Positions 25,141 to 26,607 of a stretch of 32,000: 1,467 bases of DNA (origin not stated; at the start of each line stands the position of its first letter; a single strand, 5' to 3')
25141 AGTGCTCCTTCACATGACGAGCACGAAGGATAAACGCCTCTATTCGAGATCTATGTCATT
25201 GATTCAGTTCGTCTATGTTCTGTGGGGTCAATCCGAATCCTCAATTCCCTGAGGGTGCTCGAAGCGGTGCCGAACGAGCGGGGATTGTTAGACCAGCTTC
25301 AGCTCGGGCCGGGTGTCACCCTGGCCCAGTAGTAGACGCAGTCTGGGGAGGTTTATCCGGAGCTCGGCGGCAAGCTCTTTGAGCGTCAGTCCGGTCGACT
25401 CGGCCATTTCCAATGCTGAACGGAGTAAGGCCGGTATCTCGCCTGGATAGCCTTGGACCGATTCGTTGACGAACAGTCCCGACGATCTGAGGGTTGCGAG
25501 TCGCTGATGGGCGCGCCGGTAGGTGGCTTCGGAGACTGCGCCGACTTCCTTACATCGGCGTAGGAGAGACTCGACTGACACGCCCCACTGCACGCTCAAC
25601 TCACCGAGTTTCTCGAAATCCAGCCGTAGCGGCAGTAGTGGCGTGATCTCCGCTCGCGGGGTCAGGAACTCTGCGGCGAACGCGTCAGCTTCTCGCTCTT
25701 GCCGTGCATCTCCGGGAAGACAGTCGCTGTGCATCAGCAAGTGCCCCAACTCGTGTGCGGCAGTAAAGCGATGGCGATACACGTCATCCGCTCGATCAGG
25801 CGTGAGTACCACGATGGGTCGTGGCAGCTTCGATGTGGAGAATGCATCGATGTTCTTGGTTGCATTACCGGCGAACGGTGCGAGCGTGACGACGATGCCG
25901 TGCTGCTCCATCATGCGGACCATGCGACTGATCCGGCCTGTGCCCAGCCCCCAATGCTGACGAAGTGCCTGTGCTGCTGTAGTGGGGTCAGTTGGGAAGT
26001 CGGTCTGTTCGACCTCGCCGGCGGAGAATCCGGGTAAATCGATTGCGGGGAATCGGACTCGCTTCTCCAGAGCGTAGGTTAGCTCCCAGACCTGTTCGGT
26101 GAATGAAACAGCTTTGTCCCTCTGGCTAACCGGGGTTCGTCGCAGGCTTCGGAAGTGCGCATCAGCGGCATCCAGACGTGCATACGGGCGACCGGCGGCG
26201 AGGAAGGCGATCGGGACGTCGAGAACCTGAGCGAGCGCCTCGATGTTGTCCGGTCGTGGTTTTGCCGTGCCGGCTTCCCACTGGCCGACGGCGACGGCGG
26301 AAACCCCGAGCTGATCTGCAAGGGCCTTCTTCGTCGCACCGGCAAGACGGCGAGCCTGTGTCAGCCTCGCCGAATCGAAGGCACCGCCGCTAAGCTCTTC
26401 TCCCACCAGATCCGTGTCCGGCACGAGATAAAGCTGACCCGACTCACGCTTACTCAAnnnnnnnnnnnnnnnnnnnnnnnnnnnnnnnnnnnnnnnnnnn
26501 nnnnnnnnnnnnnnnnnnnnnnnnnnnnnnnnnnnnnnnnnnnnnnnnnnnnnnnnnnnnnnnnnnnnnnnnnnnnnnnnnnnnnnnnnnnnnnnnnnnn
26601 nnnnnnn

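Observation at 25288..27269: Unknown 271-aa acidic-tailed protein translationally coupled to a fused XRE-HTH/ImmA-IrrE metallopeptidase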

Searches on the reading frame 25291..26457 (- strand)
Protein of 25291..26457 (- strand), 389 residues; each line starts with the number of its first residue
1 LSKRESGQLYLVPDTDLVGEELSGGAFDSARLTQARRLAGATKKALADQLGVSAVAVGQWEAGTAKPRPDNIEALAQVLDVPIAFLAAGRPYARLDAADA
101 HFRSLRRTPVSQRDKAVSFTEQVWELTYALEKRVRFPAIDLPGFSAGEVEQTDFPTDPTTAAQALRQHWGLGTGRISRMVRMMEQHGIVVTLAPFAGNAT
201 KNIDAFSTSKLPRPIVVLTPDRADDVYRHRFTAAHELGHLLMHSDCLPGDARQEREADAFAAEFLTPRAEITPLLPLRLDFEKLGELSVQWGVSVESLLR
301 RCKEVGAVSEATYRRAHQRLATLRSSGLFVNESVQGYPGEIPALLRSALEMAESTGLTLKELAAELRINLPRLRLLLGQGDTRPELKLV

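Call 3: search_protein_families(library=pfam, proteins=[window:25291-26457:-], max_evalue=1)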
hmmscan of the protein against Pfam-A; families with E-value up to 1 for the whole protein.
window:25291-26457:- (389 aa): 17 families
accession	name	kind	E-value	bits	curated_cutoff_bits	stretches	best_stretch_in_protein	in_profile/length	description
PF06114.19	Peptidase_M78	-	5.7e-20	71.8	22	1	184-303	2-123/123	IrrE N-terminal-like domain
PF01381.28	HTH_3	-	6.8e-13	48.9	23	1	34-86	3-55/55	Helix-turn-helix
PF13560.12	HTH_31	-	4e-11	43.5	27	1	30-82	4-57/64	Helix-turn-helix domain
PF07022.19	Phage_CI_repr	-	0.0025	18.6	22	1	41-89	13-60/65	Bacteriophage CI repressor helix-turn-helix domain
PF14247.12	DUF4344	-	0.0031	17.8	29.6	1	228-267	92-131/220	Putative metallopeptidase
PF12844.13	HTH_19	-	0.0033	17.7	30.2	1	31-83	3-55/64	Helix-turn-helix domain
PF13384.12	HTH_23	-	0.0036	17.5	24.6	0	30-60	6-37/50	Homeodomain-like domain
PF12802.13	MarR_2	-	0.006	17.2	27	0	162-190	23-51/61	MarR family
PF06791.18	TMP_2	-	0.0071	16.5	30.2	1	290-366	110-178/208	Prophage tail length tape measure protein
PF13443.12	HTH_26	-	0.0088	16.7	22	1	36-83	6-54/63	Cro/C1-type HTH DNA-binding domain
PF04545.22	Sigma70_r4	-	0.032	14.2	24.1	0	346-370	10-34/50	Sigma-70, region 4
PF13412.12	HTH_24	-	0.036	14.1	21.9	0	170-189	28-47/48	Winged helix-turn-helix DNA-binding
PF13413.12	HTH_25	-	0.087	13.1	24.6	0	353-374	7-28/62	Helix-turn-helix domain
PF14549.12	P22_Cro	-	0.1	12.9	30.2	1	43-62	12-31/60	DNA-binding transcriptional regulator Cro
PF20432.4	Xre-like-HTH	-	0.11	13.3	25.8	0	344-369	11-36/63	Antitoxin Xre-like helix-turn-helix domain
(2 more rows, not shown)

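Call 4: search_protein_families(library=padloc, proteins=[window:25291-26457:-], max_evalue=1)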
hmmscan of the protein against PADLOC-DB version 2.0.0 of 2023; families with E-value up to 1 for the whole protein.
window:25291-26457:- (389 aa): 20 families
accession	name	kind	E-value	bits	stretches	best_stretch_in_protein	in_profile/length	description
PDLC03955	RmrA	-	1.9e-92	308.4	1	25-388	18-369/371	-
PDLC03949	RmrA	-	2e-74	248.6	1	27-375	2-331/363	-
PDLC03952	RmrA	-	4.5e-54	181.8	1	26-379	21-377/395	-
PDLC03951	RmrA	-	1.9e-52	176.6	1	26-321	7-301/400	-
PDLC03947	RmrA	-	2.1e-51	172.9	1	29-368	13-352/383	-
PDLC03946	RmrA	-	2.9e-51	172.3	1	27-377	2-335/357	-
PDLC03948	RmrA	-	9.4e-50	167.6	1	26-370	7-353/397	-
PDLC03943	RmrA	-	1.6e-49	167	1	27-378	2-344/370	-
PDLC03944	RmrA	-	1.5e-48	163.8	1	26-366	5-343/384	-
PDLC03954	RmrA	-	1.1e-44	151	1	26-365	9-349/380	-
PDLC03956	RmrA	-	4.5e-39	132.6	1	26-358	7-337/399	-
PDLC03953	RmrA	-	5.7e-35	119.2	1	27-372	5-345/373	-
PDLC03950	RmrA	-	3.1e-34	116.6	1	27-317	2-290/369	-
PDLC03945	RmrA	-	5.2e-30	102.9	1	27-320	2-308/394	-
PDLC04141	capP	-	1.2e-15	55.7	1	222-306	60-154/242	capP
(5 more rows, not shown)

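Call 6: search_protein_families(library=ncbifam, proteins=[window:25291-26457:-], max_evalue=1)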
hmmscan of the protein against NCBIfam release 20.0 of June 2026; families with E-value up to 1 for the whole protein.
window:25291-26457:- (389 aa): 14 families
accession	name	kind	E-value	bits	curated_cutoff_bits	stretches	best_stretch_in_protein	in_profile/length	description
NF052239.1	antitox_spr1629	equivalog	8.7e-30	104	335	1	29-369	4-356/377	spr1629 family repressor/antitoxin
NF041951.1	phage_RstR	subfamily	1.4e-10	41.4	80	1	30-89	5-64/108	RstR family transcriptional repressor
NF007257.0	PRK09706.1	subfamily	4e-07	29.9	101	1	30-83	8-61/135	transcriptional repressor DicA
NF047542.1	telomere_Tap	equivalog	3.5e-05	22.7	600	1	35-86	25-76/695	telomere-associated protein Tap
NF010465.0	PRK13890.1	equivalog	0.0025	17.9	96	1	40-86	18-64/121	conjugal transfer protein TrbA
NF007481.0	PRK10072.1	equivalog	0.0038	17.7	110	1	32-72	38-78/96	HTH-type transcriptional regulator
NF040522.1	VC1465_fam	subfamily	0.007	16.4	70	1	34-65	3-34/111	VC1465 family Xer recombination activation factor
TIGR03070.1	couple_hipB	subfamily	0.011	15.6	71.65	1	32-79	7-54/58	type II toxin-antitoxin system Y4mF family antitoxin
NF003162.0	PRK04140.1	equivalog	0.013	14.6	263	1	28-84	127-183/317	transcriptional regulator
TIGR03830.1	CxxCG_CxxCG_HTH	subfamily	0.025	14.4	61.8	1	28-73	66-111/127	type II TA system antitoxin MqsA family protein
TIGR00270.2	TIGR00270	equivalog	0.027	14.3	110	1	32-83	80-131/159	multiprotein bridging factor aMBF1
NF047948.1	male_kill_WMK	equivalog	0.029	13.8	300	1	38-88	16-66/300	WO male-killing family protein Wmk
NF006015.0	PRK08154.1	subfamily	0.057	12.6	204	1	30-96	33-99/314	anaerobic benzoate catabolism transcriptional regulator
TIGR02959.1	SigZ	equivalog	0.18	11.6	168.65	0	340-371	100-131/170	RNA polymerase sigma factor SigZ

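Call 7: search_protein_families(library=phrogs, proteins=[window:25291-26457:-], max_evalue=1)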
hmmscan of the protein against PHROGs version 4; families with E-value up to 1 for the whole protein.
window:25291-26457:- (389 aa): 35 families (the best 25 are shown)
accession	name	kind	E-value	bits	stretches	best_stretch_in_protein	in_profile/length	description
phrog_2439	-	transcription regulation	3.6e-72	244.3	1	26-378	6-352/367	transcriptional regulator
phrog_87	-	other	3.4e-12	47.6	1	180-298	44-157/227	metallo-protease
phrog_4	-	transcription regulation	7.9e-12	45.8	1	29-149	138-227/400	transcriptional repressor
phrog_2328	-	transcription regulation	7.8e-11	42.9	1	29-95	17-81/128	transcriptional repressor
phrog_8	-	transcription regulation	7.1e-10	39.8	1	31-86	80-135/346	transcriptional regulator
phrog_2967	-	transcription regulation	1.1e-09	39.1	1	29-90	12-73/225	transcriptional regulator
phrog_1914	-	unknown function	2.7e-08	34.8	1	223-305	88-177/222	-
phrog_5823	-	transcription regulation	1.2e-07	32.3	1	30-101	9-83/404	transcriptional regulator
phrog_7241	-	transcription regulation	8.4e-07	30.1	1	28-86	61-120/122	transcriptional regulator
phrog_4836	-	transcription regulation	2e-06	28.5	1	30-93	78-141/194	CII-like regulator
phrog_1373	-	transcription regulation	3.3e-06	28.2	1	33-108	69-140/166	transcriptional regulator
phrog_19315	-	unknown function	7.6e-06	26.2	1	210-298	76-172/348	-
phrog_3949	-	transcription regulation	1.4e-05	26.2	1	40-90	26-78/161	transcriptional repressor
phrog_2104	-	unknown function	2.3e-05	25.5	1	28-85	40-97/103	-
phrog_1124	-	transcription regulation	0.00045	20.8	1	33-81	14-61/177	transcriptional regulator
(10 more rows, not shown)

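Call 48: list_cluster_members(proteins=[P0001, P0005, P0008, P0015, P0013, P0123, P0127, P0130, window:26457-27269:-, window:25291-26457:-])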
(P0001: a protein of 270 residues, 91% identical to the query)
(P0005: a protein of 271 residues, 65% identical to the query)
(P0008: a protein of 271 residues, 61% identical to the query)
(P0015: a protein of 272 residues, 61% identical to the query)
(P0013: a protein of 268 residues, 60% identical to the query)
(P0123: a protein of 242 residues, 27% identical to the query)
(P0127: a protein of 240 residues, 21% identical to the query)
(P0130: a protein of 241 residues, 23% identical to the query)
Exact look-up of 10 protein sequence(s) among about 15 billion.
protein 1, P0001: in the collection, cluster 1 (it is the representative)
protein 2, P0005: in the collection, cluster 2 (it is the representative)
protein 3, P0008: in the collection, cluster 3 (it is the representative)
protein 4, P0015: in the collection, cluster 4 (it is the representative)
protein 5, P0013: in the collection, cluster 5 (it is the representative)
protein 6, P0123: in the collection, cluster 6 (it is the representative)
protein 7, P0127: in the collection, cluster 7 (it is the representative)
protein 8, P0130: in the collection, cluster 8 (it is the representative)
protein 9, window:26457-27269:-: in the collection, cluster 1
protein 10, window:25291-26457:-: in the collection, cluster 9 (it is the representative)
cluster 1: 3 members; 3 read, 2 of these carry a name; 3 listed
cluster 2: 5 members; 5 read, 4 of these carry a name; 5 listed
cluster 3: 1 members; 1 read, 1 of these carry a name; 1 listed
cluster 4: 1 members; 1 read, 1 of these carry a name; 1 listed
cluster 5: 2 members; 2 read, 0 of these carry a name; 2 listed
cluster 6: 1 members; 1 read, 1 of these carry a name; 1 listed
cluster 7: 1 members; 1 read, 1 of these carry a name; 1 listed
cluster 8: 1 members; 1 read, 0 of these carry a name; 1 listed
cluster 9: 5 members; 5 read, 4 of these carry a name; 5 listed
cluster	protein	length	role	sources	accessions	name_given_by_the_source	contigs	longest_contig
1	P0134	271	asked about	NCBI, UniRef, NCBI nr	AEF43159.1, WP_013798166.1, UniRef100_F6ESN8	hypothetical protein [Hoyosella subflava] | Uncharacterized protein n=1 Tax=Hoyosella subflava (strain DSM 45089 / JCM 17490 / NBRC ...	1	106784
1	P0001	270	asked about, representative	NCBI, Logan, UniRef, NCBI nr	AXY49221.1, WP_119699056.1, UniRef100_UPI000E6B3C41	hypothetical protein [Rhodococcus ruber] | hypothetical protein n=1 Tax=Rhodococcus ruber TaxID=1830 RepID=UPI000E6B3C41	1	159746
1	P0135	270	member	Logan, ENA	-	-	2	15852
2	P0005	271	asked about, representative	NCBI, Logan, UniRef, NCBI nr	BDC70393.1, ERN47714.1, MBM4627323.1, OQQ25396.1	hypothetical protein [Prescottella equi] | Uncharacterized protein n=1 Tax=Rhodococcus hoagii TaxID=43767 RepID=A0AAE5IQG8_RHOHA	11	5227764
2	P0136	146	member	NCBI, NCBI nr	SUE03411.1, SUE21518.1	Uncharacterised protein [Prescottella equi]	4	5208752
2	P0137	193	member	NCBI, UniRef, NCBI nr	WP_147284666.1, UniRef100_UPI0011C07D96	hypothetical protein [Prescottella equi] | hypothetical protein n=1 Tax=Rhodococcus hoagii TaxID=43767 RepID=UPI0011C07D96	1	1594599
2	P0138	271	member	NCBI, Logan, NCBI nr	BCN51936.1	hypothetical protein RE9425_03260 [Prescottella equi]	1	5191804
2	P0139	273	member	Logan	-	-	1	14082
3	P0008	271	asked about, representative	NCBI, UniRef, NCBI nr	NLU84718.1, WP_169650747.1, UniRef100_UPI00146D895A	hypothetical protein [Rhodococcus sp. HNM0569] | hypothetical protein n=1 Tax=Rhodococcus sp. HNM0569 TaxID=2716340 RepID=UPI00146D895A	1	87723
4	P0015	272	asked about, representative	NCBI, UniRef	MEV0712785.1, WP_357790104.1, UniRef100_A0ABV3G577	hypothetical protein [Nocardia aurea] | ESX secretion-associated protein EspG n=1 Tax=Nocardia aurea TaxID=2144174 ...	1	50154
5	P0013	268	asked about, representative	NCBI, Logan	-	-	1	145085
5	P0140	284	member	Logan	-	-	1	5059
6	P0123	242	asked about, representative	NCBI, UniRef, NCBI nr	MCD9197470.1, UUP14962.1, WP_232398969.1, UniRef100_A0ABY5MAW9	hypothetical protein [Aeromicrobium wangtongii] | Uncharacterized protein n=1 Tax=Aeromicrobium wangtongii TaxID=2969247 ...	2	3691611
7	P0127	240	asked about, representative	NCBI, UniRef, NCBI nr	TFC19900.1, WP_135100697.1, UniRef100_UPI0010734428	hypothetical protein [Cryobacterium sp. MDB2-10] | hypothetical protein n=1 Tax=Cryobacterium sp. MDB2-10 TaxID=1259177 RepID=UPI0010734428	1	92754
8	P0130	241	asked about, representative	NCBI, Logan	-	-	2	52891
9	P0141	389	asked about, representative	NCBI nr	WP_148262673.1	XRE family transcriptional regulator [Hoyosella subflava]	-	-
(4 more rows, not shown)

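Call 57: search_solved_structures(query=window:25291-26457:-, max_evalue=0.01, show_alignments=2)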
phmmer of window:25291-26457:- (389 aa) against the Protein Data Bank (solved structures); distinct sequences matched with E-value up to 0.01: 4.
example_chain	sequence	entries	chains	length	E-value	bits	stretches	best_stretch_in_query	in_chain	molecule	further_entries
9vzy_A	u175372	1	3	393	2.2e-05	26.9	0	214-317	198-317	HTH cro/C1-type domain-containing protein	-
3jxb_C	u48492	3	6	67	0.00097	21.5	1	33-87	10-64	Repressor protein C2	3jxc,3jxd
2r1j_L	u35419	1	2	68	0.00099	21.5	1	33-87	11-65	Repressor protein C2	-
1adr_A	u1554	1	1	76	0.001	21.4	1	33-88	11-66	P22 C2 REPRESSOR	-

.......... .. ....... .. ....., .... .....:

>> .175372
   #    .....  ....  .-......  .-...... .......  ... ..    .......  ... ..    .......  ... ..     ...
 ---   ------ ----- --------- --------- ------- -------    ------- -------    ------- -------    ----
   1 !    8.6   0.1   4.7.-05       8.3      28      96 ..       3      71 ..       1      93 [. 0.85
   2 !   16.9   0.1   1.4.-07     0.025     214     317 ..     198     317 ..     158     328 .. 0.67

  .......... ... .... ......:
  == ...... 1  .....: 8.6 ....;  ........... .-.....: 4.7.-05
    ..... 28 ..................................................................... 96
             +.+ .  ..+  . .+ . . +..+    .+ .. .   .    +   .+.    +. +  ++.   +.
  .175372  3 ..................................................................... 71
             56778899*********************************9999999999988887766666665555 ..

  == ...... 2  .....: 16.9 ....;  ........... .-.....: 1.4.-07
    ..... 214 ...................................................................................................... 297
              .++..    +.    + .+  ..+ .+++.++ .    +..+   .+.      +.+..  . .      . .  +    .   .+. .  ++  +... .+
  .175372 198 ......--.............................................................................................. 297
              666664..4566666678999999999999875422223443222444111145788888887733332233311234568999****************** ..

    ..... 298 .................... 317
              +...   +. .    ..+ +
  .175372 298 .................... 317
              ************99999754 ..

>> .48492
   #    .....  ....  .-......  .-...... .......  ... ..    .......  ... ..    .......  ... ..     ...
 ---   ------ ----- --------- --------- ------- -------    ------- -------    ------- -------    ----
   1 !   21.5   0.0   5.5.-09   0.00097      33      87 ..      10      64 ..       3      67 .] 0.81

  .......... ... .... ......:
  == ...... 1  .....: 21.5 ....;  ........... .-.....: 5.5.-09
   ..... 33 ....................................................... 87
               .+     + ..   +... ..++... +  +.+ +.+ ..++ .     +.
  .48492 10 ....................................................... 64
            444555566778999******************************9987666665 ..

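Call 80: search_dna_similar(query=window:25291-26457:-, collection=phages, mode=protein, max_evalue=1e-10, max_rows=25)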
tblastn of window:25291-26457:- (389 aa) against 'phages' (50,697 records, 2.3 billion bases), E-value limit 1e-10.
Records with a match: 26; places in all: 26; records where one place covers at least 80% of the query: 17.
Best place of each record, by identity: <60% 26.
By first word of the organism name: Gordonia 7; Clostridioides 3; Acinetobacter 3; Bacteriophage 2; Paenibacillus 2; Enterococcus 2; Clostridium 2; Salmonella 1; Lacticaseibacillus 1; Mycobacterium 1; and 2 more.
By host as written in the record: - 7; Gordonia terrae 3612 5; Gordonia terrae 3621 2; Clostridioides difficile 2; Paenibacillus larvae 2006 2; Clostridium tetani ATCC 9441 2; Homo sapiens 1; Clostridioides difficile CD522418 1; and 4 more.
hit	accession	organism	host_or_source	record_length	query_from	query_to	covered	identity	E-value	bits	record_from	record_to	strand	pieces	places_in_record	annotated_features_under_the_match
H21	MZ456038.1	Gordonia phage Shlim410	Gordonia terrae 3612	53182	32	363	85%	31.3%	1e-28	124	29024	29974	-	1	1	33: helix-turn-helix DNA binding domain protein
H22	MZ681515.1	Gordonia phage Hortense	Gordonia terrae 3612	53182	32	363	85%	31.3%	1e-28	124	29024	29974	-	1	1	34: helix-turn-helix DNA binding domain protein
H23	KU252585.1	Gordonia phage Howe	Gordonia terrae 3621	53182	32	363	85%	31.3%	1e-28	124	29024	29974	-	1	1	34: helix-turn-helix DNA binding protein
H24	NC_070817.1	Gordonia phage Howe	Gordonia terrae 3621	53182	32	363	85%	31.3%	1e-28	124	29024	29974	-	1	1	34: helix-turn-helix DNA binding protein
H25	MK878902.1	Gordonia phage Twinkle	Gordonia terrae 3612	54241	32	363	85%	31.3%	1e-28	124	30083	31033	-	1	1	33: helix-turn-helix DNA binding protein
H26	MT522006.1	Gordonia phage BBQValindra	Gordonia terrae 3612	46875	17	356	87%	30.4%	1e-25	114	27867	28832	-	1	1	33: helix-turn-helix DNA binding domain protein | 34: hypothetical protein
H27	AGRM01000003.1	Salmonella enterica subsp. houtenae str. ATCC BAA-1581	Homo sapiens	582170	27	363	87%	29.7%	4e-28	122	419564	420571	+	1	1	helix-turn-helix protein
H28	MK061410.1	Gordonia phage Eyes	Gordonia terrae 3612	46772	32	363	85%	30.1%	2e-25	114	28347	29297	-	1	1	33: LamD-like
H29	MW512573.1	Clostridioides phage phiCD418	Clostridioides difficile CD522418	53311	27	351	84%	30.5%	1e-28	123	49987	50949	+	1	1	putative cI-like repressor protein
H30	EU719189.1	Clostridioides phage phiCD27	Clostridioides difficile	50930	27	351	84%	29.8%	4e-28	122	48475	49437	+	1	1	putative phage DNA-binding protein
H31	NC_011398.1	Clostridioides phage phiCD27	Clostridioides difficile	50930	27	351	84%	29.8%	4e-28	122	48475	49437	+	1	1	transcriptional regulator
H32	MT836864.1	Bacteriophage sp.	human fecal samples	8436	25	351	84%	29.3%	1e-21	102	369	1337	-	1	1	record has no annotation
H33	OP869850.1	Lacticaseibacillus phage R24.2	Lacticaseibacillus rhamnosus LMG 23327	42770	21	360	87%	28.0%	5e-29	125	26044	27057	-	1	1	hypothetical protein (x2)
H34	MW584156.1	Mycobacterium phage prophiGD44-1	Mycobacterium abscessus GD44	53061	32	309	71%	34.0%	3e-28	122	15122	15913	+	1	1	29: MerR-like helix-turn-helix DNA binding protein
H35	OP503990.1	Paenibacillus phage Dash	Paenibacillus larvae 2006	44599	25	350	84%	28.9%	1e-30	129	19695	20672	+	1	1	helix-turn-helix domain protein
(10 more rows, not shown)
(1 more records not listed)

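Call 87: get_annotated_region(hit=H26, flank=2500)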
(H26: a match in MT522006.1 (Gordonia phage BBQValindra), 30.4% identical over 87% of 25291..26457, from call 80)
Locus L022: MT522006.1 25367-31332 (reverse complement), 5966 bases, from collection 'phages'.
description: Gordonia phage BBQValindra, complete genome.
organism: Gordonia phage BBQValindra (NCBI taxid 2743983)
taxonomy: Viruses; Duplodnaviria; Heunggongvirae; Uroviricota; Caudoviricetes
host: Gordonia terrae 3612; source: soil; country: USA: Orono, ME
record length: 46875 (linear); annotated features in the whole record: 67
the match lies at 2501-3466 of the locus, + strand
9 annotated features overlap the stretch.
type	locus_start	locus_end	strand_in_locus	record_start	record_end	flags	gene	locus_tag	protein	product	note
CDS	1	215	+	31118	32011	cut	37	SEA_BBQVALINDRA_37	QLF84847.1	tyrosine integrase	-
CDS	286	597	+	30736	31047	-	36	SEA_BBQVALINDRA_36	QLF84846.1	hypothetical protein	-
CDS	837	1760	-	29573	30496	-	35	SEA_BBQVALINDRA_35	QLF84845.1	tyrosine integrase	-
CDS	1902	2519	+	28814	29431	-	34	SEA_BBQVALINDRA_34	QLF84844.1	hypothetical protein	-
CDS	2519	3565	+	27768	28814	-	33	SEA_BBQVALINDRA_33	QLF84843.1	helix-turn-helix DNA binding domain protein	helix-turn-helix DNA binding domain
CDS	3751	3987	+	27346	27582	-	32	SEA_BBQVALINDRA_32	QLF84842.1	hypothetical protein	-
CDS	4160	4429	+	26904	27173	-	31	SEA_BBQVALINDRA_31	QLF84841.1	hypothetical protein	membrane protein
CDS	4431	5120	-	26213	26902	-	30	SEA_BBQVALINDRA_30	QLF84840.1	hypothetical protein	-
CDS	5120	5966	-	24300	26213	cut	29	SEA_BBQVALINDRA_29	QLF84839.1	minor tail protein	-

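Call 88: get_annotated_region(hit=H34, flank=2500)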
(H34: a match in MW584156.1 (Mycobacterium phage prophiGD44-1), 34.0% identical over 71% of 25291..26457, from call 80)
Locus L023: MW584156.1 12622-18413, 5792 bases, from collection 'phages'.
description: Mycobacterium phage prophiGD44-1, complete genome.
organism: Mycobacterium phage prophiGD44-1 (NCBI taxid 2813265)
taxonomy: Viruses; Duplodnaviria; Heunggongvirae; Uroviricota; Caudoviricetes
host: Mycobacterium abscessus GD44; source: -; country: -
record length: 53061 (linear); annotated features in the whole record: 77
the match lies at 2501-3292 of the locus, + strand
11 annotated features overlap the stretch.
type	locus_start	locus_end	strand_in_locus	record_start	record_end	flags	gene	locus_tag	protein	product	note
CDS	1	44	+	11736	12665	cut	23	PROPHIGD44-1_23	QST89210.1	RepA-like replication initiator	-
CDS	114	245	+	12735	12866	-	24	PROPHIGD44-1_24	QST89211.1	hypothetical protein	-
CDS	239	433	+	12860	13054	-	25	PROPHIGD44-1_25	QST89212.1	hypothetical protein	-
CDS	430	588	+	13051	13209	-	26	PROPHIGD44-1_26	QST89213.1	hypothetical protein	-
CDS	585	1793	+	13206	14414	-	27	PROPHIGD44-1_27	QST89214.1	helix-turn-helix DNA binding domain protein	-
CDS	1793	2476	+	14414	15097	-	28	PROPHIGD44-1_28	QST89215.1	hypothetical protein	-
CDS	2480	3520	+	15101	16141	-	29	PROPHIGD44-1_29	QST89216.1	MerR-like helix-turn-helix DNA binding protein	-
CDS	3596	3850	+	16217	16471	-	30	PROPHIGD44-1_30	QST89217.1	hypothetical protein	-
CDS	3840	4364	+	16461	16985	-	31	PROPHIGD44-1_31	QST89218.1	hypothetical protein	-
CDS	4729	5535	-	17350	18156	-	32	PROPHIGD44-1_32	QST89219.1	hypothetical protein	-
CDS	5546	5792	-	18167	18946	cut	33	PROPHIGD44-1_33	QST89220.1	hypothetical protein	-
